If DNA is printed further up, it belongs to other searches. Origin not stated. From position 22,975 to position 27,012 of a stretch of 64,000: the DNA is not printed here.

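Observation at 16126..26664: cAMP-signalling neighbourhood: two class III cyclases plus a single-domain cNMP receptor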

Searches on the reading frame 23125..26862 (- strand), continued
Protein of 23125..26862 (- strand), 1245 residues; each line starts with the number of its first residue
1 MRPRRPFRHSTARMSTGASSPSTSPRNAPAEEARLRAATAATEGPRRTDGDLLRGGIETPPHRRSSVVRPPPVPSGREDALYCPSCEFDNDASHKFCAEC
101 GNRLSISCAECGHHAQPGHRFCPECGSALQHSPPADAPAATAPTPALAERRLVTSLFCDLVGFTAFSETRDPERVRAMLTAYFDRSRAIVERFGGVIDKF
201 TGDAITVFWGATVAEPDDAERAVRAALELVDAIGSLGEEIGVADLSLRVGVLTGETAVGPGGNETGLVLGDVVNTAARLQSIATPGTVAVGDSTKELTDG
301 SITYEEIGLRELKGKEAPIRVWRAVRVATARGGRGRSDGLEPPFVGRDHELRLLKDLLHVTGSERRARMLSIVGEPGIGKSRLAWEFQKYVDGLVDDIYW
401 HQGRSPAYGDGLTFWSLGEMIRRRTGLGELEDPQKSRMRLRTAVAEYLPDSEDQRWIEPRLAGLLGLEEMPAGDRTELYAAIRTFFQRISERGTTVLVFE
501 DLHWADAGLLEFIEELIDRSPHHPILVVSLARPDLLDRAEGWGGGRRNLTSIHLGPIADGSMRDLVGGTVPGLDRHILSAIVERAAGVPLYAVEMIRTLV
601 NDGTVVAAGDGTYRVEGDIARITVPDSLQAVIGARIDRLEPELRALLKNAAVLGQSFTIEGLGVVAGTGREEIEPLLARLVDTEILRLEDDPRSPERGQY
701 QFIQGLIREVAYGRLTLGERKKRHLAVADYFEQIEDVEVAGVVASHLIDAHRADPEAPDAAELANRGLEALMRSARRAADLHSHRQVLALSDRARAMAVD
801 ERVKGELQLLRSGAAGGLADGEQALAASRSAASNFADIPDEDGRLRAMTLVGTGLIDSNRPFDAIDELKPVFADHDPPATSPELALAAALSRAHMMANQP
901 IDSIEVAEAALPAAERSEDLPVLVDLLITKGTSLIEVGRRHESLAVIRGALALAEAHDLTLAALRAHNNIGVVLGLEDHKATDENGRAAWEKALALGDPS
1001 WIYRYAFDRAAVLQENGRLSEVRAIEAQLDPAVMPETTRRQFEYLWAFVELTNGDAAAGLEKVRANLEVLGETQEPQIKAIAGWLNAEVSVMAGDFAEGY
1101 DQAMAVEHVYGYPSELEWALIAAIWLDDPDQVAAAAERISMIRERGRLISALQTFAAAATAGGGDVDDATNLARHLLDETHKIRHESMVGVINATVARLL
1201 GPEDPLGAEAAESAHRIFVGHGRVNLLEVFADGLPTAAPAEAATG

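Call 6: find_homologous_proteins(query=window:23125-26862:-, max_evalue=1e-10)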
Query window:23125-26862:- (1245 aa): 7967 proteins with E <= 1e-10 among 8000 candidates; the best 120 are listed.
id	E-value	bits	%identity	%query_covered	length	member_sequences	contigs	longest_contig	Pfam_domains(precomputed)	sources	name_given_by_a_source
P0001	0.0e+0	1702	67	94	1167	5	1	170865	PF13240.12,PF12773.14,PF00211.26,PF13248.12,PF13191.13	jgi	jgi:class 3 adenylate cyclase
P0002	0.0e+0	1678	66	94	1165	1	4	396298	PF13240.12,PF12773.14,PF24463.2,PF00211.26,PF24460.2,PF13248.12,PF13191.13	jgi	jgi:class 3 adenylate cyclase/tetratricopeptide (TPR) repeat protein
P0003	0.0e+0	1665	66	93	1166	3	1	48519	PF13240.12,PF12773.14,PF24463.2,PF00211.26,PF24460.2,PF13248.12,PF13191.13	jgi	jgi:class 3 adenylate cyclase/tetratricopeptide (TPR) repeat protein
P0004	0.0e+0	1522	61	94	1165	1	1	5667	PF13240.12,PF12773.14,PF00211.26,PF13248.12,PF13191.13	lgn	-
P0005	0.0e+0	1521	60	94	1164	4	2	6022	PF13240.12,PF12773.14,PF24463.2,PF00211.26,PF24460.2,PF13248.12,PF13191.13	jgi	-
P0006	0.0e+0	1515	61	94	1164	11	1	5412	PF13240.12,PF12773.14,PF13401.13,PF00211.26,PF13191.13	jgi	-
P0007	0.0e+0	1513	61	93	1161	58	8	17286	PF12773.14,PF00211.26,PF13191.13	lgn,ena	-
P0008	0.0e+0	1488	61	93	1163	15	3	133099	PF13240.12,PF12773.14,PF24463.2,PF13401.13,PF00211.26,PF24460.2,PF13248.12,PF13191.13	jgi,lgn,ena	-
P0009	0.0e+0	1183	50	93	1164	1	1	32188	PF13240.12,PF12773.14,PF24463.2,PF28559.1,PF00211.26,PF13248.12,PF13191.13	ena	-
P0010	0.0e+0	1168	51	93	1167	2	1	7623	PF13240.12,PF12773.14,PF24463.2,PF00211.26,PF13191.13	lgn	-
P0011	0.0e+0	1128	49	94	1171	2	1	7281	PF13240.12,PF12773.14,PF00211.26,PF13248.12,PF13191.13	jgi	jgi:class 3 adenylate cyclase/tetratricopeptide (TPR) repeat protein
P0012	0.0e+0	1120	48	93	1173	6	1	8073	PF13240.12,PF12773.14,PF00211.26,PF13248.12,PF13191.13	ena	-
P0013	0.0e+0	1119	50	94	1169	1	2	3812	PF13240.12,PF12773.14,PF00211.26,PF13248.12,PF13191.13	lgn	-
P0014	0.0e+0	1097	47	94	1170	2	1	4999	PF13240.12,PF12773.14,PF00211.26,PF13191.13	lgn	-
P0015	0.0e+0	1097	48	93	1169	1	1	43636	PF13240.12,PF12773.14,PF00211.26,PF13248.12,PF13191.13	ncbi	-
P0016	0.0e+0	1095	47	94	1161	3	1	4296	PF13240.12,PF12773.14,PF24463.2,PF00211.26,PF13191.13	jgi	jgi:class 3 adenylate cyclase/tetratricopeptide (TPR) repeat protein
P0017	0.0e+0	1090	48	93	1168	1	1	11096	PF13240.12,PF12773.14,PF24463.2,PF13424.13,PF00211.26,PF13248.12,PF13191.13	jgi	-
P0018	0.0e+0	1090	48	93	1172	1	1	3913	PF13240.12,PF12773.14,PF00211.26,PF13248.12,PF13191.13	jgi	-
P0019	0.0e+0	1088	48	94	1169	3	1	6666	PF13240.12,PF12773.14,PF00211.26,PF13248.12,PF13191.13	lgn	-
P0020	0.0e+0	1086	54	79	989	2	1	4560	PF13240.12,PF13424.13,PF13401.13,PF00211.26,PF13191.13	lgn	-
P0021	0.0e+0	1084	67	60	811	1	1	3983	PF13240.12,PF12773.14,PF24463.2,PF00211.26,PF24460.2,PF13248.12,PF13191.13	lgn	-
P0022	0.0e+0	1083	67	60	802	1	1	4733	PF13240.12,PF12773.14,PF24463.2,PF00211.26,PF24460.2,PF13248.12,PF13191.13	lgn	-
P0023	0.0e+0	1080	50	88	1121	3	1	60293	PF13424.13,PF13401.13,PF00211.26,PF13191.13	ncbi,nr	ncbi:MAG: AAA family ATPase [Acidimicrobiia bacterium]|nr:AAA family ATPase [Acidimicrobiia bacteriu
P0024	0.0e+0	1075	48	93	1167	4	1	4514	PF13240.12,PF12773.14,PF24463.2,PF00211.26,PF13248.12,PF13191.13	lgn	-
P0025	0.0e+0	1071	48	94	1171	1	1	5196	PF13240.12,PF12773.14,PF13401.13,PF00211.26,PF13248.12,PF13191.13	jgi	jgi:class 3 adenylate cyclase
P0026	0.0e+0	1068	47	93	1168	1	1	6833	PF13240.12,PF12773.14,PF24463.2,PF00211.26,PF13248.12,PF13191.13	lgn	-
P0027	0.0e+0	1066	48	93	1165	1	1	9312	PF13240.12,PF12773.14,PF24463.2,PF13424.13,PF00211.26,PF13248.12,PF13191.13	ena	-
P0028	0.0e+0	1065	46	93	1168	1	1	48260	PF13240.12,PF12773.14,PF13401.13,PF00211.26,PF13248.12,PF13191.13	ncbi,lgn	-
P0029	0.0e+0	1063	47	91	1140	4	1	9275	PF13240.12,PF13401.13,PF00211.26,PF13248.12,PF13191.13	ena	-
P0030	0.0e+0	1062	46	94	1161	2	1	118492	PF13240.12,PF12773.14,PF00211.26,PF13191.13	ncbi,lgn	-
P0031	0.0e+0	1060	50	88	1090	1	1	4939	PF00211.26,PF13191.13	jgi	jgi:class 3 adenylate cyclase/tetratricopeptide (TPR) repeat protein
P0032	0.0e+0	1058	47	93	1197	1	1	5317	PF13240.12,PF12773.14,PF24463.2,PF00211.26,PF13248.12,PF13191.13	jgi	jgi:class 3 adenylate cyclase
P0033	0.0e+0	1057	47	93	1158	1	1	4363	PF13240.12,PF12773.14,PF24463.2,PF00211.26,PF13191.13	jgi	jgi:class 3 adenylate cyclase/tetratricopeptide (TPR) repeat protein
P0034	0.0e+0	1050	48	93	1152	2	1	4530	PF12773.14,PF00211.26,PF13191.13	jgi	jgi:class 3 adenylate cyclase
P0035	0.0e+0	1049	47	93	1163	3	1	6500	PF13240.12,PF12773.14,PF24463.2,PF00211.26,PF13191.13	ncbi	-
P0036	0.0e+0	1047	47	93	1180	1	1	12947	PF13240.12,PF12773.14,PF24463.2,PF00211.26,PF13248.12,PF13191.13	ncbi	-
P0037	0.0e+0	1044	46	93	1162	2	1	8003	PF13240.12,PF12773.14,PF24463.2,PF13401.13,PF00211.26,PF13248.12,PF13191.13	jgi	jgi:class 3 adenylate cyclase/tetratricopeptide (TPR) repeat protein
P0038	0.0e+0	1043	46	94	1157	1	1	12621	PF13240.12,PF12773.14,PF13401.13,PF00211.26,PF13191.13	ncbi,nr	ncbi:MAG: adenylate/guanylate cyclase domain-containing protein [Acidimicrobiia bacterium]|nr:MAG: a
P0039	0.0e+0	1043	46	93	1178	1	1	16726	PF13240.12,PF12773.14,PF24463.2,PF13401.13,PF00211.26,PF13191.13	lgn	-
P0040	0.0e+0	1042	47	93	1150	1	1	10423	PF13240.12,PF12773.14,PF24463.2,PF00211.26,PF13248.12,PF13191.13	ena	-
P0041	0.0e+0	1042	46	93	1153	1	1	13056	PF13240.12,PF12773.14,PF00211.26,PF13248.12,PF13191.13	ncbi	-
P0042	0.0e+0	1041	47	92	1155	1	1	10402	PF13240.12,PF12773.14,PF13401.13,PF00211.26,PF13191.13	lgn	-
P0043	0.0e+0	1041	46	95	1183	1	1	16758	PF13240.12,PF12773.14,PF24463.2,PF00211.26,PF13191.13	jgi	jgi:class 3 adenylate cyclase/tetratricopeptide (TPR) repeat protein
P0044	0.0e+0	1041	47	93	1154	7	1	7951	PF13240.12,PF12773.14,PF00211.26,PF13191.13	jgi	-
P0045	0.0e+0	1040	47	93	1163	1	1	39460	PF13240.12,PF12773.14,PF24463.2,PF00211.26,PF13248.12,PF13191.13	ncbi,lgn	-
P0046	0.0e+0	1038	47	93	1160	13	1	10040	PF13240.12,PF12773.14,PF00211.26,PF13191.13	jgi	jgi:class 3 adenylate cyclase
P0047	0.0e+0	1038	48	93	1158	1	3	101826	PF13240.12,PF12773.14,PF24463.2,PF00211.26,PF13248.12,PF13191.13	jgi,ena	-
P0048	0.0e+0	1037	48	87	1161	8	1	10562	PF13240.12,PF12773.14,PF00211.26,PF13248.12,PF13191.13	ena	-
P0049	0.0e+0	1037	47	93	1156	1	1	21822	PF13240.12,PF12773.14,PF24463.2,PF13401.13,PF00211.26,PF13191.13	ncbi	-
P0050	0.0e+0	1036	46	93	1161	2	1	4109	PF13240.12,PF12773.14,PF24463.2,PF00211.26,PF13248.12,PF13191.13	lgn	-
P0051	0.0e+0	1036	48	93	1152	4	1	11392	PF13240.12,PF12773.14,PF24463.2,PF00211.26,PF13248.12,PF13191.13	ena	-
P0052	0.0e+0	1035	46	94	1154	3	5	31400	PF13240.12,PF12773.14,PF24463.2,PF13401.13,PF00211.26,PF13248.12,PF13191.13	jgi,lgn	-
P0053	0.0e+0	1035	47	94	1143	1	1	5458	PF13240.12,PF24463.2,PF13424.13,PF13401.13,PF00211.26,PF13191.13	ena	-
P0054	0.0e+0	1033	47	93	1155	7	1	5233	PF13240.12,PF12773.14,PF00211.26,PF13191.13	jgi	-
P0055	0.0e+0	1030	46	92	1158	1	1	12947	PF13240.12,PF12773.14,PF24463.2,PF13401.13,PF00211.26,PF13248.12,PF13191.13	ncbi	-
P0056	0.0e+0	1027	47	92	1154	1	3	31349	PF13240.12,PF12773.14,PF24463.2,PF00211.26,PF13191.13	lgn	-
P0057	0.0e+0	1024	47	93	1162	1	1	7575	PF13240.12,PF12773.14,PF00211.26,PF13191.13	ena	-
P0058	0.0e+0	1024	46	93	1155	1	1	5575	PF13240.12,PF12773.14,PF24463.2,PF00211.26,PF13248.12,PF13191.13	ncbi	-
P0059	0.0e+0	1023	47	93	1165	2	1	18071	PF13240.12,PF12773.14,PF00211.26,PF13248.12,PF13191.13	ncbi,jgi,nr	ncbi:AAA family ATPase [bacterium]|nr:AAA family ATPase [bacterium]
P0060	0.0e+0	1022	45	94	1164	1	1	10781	PF13240.12,PF12773.14,PF24463.2,PF00211.26,PF13191.13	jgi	-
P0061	0.0e+0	1022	47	93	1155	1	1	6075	PF13240.12,PF12773.14,PF13401.13,PF00211.26,PF13191.13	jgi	jgi:class 3 adenylate cyclase/tetratricopeptide (TPR) repeat protein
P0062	0.0e+0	1022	46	94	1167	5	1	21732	PF13240.12,PF12773.14,PF24463.2,PF13401.13,PF00211.26,PF13248.12,PF13191.13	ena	-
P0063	0.0e+0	1021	48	88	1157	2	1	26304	PF13240.12,PF12773.14,PF24463.2,PF13401.13,PF00211.26,PF13248.12,PF13191.13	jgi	jgi:class 3 adenylate cyclase/tetratricopeptide (TPR) repeat protein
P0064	0.0e+0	1020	46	93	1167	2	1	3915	PF13240.12,PF12773.14,PF24463.2,PF00211.26,PF13248.12,PF13191.13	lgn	-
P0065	0.0e+0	1020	47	93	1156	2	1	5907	PF13240.12,PF12773.14,PF00211.26,PF13191.13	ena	-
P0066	0.0e+0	1019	47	92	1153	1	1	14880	PF13240.12,PF12773.14,PF24463.2,PF13401.13,PF00211.26,PF13248.12,PF13191.13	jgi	-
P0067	0.0e+0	1019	46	93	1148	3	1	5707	PF13240.12,PF12773.14,PF00211.26,PF13248.12,PF13191.13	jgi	-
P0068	0.0e+0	1019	47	91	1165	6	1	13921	PF13240.12,PF12773.14,PF00211.26,PF13248.12,PF13191.13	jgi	jgi:class 3 adenylate cyclase/tetratricopeptide (TPR) repeat protein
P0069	0.0e+0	1018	55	71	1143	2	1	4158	PF13240.12,PF12773.14,PF13401.13,PF00211.26,PF13191.13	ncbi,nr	ncbi:MAG TPA: adenylate/guanylate cyclase domain-containing protein, partial [Thermoanaerobaculia ba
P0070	0.0e+0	1018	46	93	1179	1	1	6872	PF13240.12,PF12773.14,PF24463.2,PF00211.26,PF13248.12,PF13191.13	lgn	-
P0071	0.0e+0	1016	44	93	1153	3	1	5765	PF13240.12,PF12773.14,PF00211.26,PF13248.12,PF13191.13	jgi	-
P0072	0.0e+0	1015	46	94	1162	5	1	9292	PF13240.12,PF12773.14,PF24463.2,PF00211.26,PF13248.12,PF13191.13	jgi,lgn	jgi:class 3 adenylate cyclase/tetratricopeptide (TPR) repeat protein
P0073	0.0e+0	1015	46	93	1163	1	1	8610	PF13240.12,PF12773.14,PF00211.26,PF13248.12,PF13191.13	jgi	jgi:class 3 adenylate cyclase/tetratricopeptide (TPR) repeat protein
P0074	0.0e+0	1015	47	93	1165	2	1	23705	PF13240.12,PF12773.14,PF00211.26,PF13191.13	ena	-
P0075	0.0e+0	1014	47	93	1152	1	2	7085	PF12773.14,PF00211.26,PF13191.13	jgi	jgi:class 3 adenylate cyclase/tetratricopeptide (TPR) repeat protein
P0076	0.0e+0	1014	47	87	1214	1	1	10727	PF13240.12,PF12773.14,PF00211.26,PF13248.12,PF13191.13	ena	-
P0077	0.0e+0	1013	47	93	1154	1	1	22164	PF13240.12,PF12773.14,PF24463.2,PF13401.13,PF00211.26,PF13248.12,PF13191.13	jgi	jgi:class 3 adenylate cyclase/tetratricopeptide (TPR) repeat protein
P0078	0.0e+0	1012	46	94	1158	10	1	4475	PF13240.12,PF12773.14,PF24463.2,PF00211.26,PF13248.12,PF13191.13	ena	-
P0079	1.3e-298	1012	49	81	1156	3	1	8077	PF13240.12,PF12773.14,PF24463.2,PF00211.26,PF13248.12,PF13191.13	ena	-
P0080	1.4e-298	1012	47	93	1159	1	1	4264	PF13240.12,PF12773.14,PF24463.2,PF13401.13,PF00211.26,PF13191.13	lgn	-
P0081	1.9e-298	1011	47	92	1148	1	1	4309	PF13240.12,PF12773.14,PF13401.13,PF00211.26,PF13191.13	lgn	-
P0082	2.3e-298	1011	46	96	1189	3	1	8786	PF13240.12,PF12773.14,PF24463.2,PF00211.26,PF13248.12,PF13191.13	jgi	jgi:class 3 adenylate cyclase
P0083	3.1e-298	1011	45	94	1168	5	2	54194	PF13240.12,PF12773.14,PF13401.13,PF00211.26,PF13248.12,PF13191.13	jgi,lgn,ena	-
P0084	5.8e-298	1010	49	87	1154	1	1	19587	PF13240.12,PF12773.14,PF00211.26,PF13191.13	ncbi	-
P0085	8.1e-298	1009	46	93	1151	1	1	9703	PF13240.12,PF12773.14,PF24463.2,PF00211.26,PF13248.12,PF13191.13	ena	-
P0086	9.3e-298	1009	45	93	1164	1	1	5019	PF13240.12,PF12773.14,PF24463.2,PF00211.26,PF13248.12,PF13191.13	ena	-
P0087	9.7e-298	1009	46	93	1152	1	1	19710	PF13240.12,PF12773.14,PF24463.2,PF00211.26,PF13248.12,PF13191.13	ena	-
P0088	1.2e-297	1009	45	93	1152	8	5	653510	PF13240.12,PF12773.14,PF24463.2,PF13401.13,PF00211.26,PF13248.12,PF13191.13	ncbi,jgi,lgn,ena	-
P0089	2.2e-297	1008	45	94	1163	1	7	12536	PF13240.12,PF12773.14,PF00211.26,PF13191.13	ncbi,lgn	-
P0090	2.4e-297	1008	45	93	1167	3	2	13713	PF13240.12,PF12773.14,PF24463.2,PF13424.13,PF00211.26,PF13248.12,PF13191.13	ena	-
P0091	2.6e-297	1008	49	88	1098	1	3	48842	PF00211.26,PF13191.13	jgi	jgi:class 3 adenylate cyclase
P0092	3.5e-297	1007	45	93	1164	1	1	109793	PF13240.12,PF12773.14,PF24463.2,PF00211.26,PF13248.12,PF13191.13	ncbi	-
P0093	4.5e-297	1007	50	82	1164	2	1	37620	PF13240.12,PF12773.14,PF24463.2,PF00211.26,PF13248.12,PF13191.13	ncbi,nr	ncbi:MAG: adenylate/guanylate cyclase domain-containing protein [Acidimicrobiia bacterium]|nr:adenyl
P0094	4.7e-297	1007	46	93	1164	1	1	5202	PF13240.12,PF12773.14,PF24463.2,PF13401.13,PF00211.26,PF13248.12,PF13191.13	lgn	-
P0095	5.1e-297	1007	47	93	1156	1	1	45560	PF13240.12,PF12773.14,PF13401.13,PF00211.26,PF13248.12,PF13191.13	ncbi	-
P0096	1.0e-296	1006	47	92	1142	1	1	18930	PF13240.12,PF00211.26,PF13191.13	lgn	-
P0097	1.1e-296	1006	46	93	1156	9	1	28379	PF13240.12,PF12773.14,PF13401.13,PF00211.26,PF13248.12,PF13191.13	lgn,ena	-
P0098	1.5e-296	1005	47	93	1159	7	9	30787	PF13240.12,PF12773.14,PF24463.2,PF13424.13,PF00211.26,PF13248.12,PF13191.13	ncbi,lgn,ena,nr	ncbi:MAG TPA: adenylate/guanylate cyclase domain-containing protein [Acidimicrobiia bacterium]|nr:ad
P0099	2.8e-296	1004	45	93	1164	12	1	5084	PF13240.12,PF12773.14,PF24463.2,PF00211.26,PF13248.12,PF13191.13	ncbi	-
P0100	4.7e-296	1003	45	92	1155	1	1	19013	PF13240.12,PF12773.14,PF13401.13,PF00211.26,PF13248.12,PF13191.13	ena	-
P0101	6.9e-296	1003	46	92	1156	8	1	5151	PF12773.14,PF00211.26,PF13191.13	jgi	-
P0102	7.3e-296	1003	46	93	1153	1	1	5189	PF13240.12,PF12773.14,PF24463.2,PF13401.13,PF00211.26,PF13248.12,PF13191.13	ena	-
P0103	8.6e-296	1003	46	94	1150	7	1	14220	PF13240.12,PF12773.14,PF24463.2,PF13401.13,PF00211.26,PF13248.12,PF13191.13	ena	-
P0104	1.5e-295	1002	46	93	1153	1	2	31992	PF12773.14,PF00211.26,PF13191.13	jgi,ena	-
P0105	1.7e-295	1002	47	92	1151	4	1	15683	PF13240.12,PF12773.14,PF24463.2,PF13401.13,PF00211.26,PF13191.13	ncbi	-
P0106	1.8e-295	1002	48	88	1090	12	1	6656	PF00211.26,PF13191.13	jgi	jgi:class 3 adenylate cyclase/tetratricopeptide (TPR) repeat protein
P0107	3.8e-295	1000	45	93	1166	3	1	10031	PF13240.12,PF12773.14,PF24463.2,PF13424.13,PF00211.26,PF13248.12,PF13191.13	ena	-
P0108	4.8e-295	1000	45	92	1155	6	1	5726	PF13240.12,PF12773.14,PF24463.2,PF13424.13,PF13401.13,PF00211.26,PF13248.12,PF13191.13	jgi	jgi:class 3 adenylate cyclase/tetratricopeptide (TPR) repeat protein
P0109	7.6e-295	999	46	93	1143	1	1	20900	PF13240.12,PF12773.14,PF13401.13,PF00211.26,PF13191.13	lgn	-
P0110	1.0e-294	999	45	94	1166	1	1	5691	PF13240.12,PF12773.14,PF13401.13,PF00211.26,PF13248.12,PF13191.13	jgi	jgi:class 3 adenylate cyclase/tetratricopeptide (TPR) repeat protein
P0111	1.1e-294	999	46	93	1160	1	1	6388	PF13240.12,PF12773.14,PF00211.26,PF13248.12,PF13191.13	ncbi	-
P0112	3.2e-294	997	44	93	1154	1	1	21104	PF13240.12,PF12773.14,PF00211.26,PF13248.12,PF13191.13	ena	-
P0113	1.7e-293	995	45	93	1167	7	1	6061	PF13240.12,PF12773.14,PF24463.2,PF00211.26,PF13191.13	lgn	-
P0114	2.5e-293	994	44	93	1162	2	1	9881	PF13240.12,PF12773.14,PF24463.2,PF00211.26,PF13248.12,PF13191.13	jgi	jgi:class 3 adenylate cyclase/tetratricopeptide (TPR) repeat protein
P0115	3.6e-293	994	44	93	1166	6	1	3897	PF13240.12,PF12773.14,PF24463.2,PF00211.26,PF13248.12,PF13191.13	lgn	-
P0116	8.4e-293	993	45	93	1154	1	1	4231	PF13240.12,PF12773.14,PF00211.26,PF13191.13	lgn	-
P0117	1.5e-292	992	45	91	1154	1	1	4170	PF13240.12,PF12773.14,PF13424.13,PF00211.26,PF13248.12,PF13191.13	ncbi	-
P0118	1.7e-292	992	45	93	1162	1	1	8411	PF13240.12,PF12773.14,PF24463.2,PF00211.26,PF13248.12,PF13191.13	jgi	-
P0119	4.1e-292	990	45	94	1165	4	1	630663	PF13240.12,PF12773.14,PF24463.2,PF00211.26,PF13248.12,PF13191.13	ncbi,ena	-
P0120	4.2e-292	990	44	93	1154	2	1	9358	PF13240.12,PF12773.14,PF24463.2,PF00211.26,PF13248.12,PF13191.13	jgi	jgi:class 3 adenylate cyclase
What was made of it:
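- On TPR repeat proteins: Some homologues carry precomputed TPR_12 hits (call 6).
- On Mycobacterial cyclase-ATPase-LuxR regulators (Rv0386 type): None of the 120 listed homologues carries GerE (call 6).
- Family size and uniform HTH-less architecture: the scoring cap was filled (7967 of 8000 candidates at E<=1e-10), and the 120 listed hits are mostly about 1150-1170 aa with no GerE (call 6). Orthologues of constant length are conserved across lineages (call 6).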
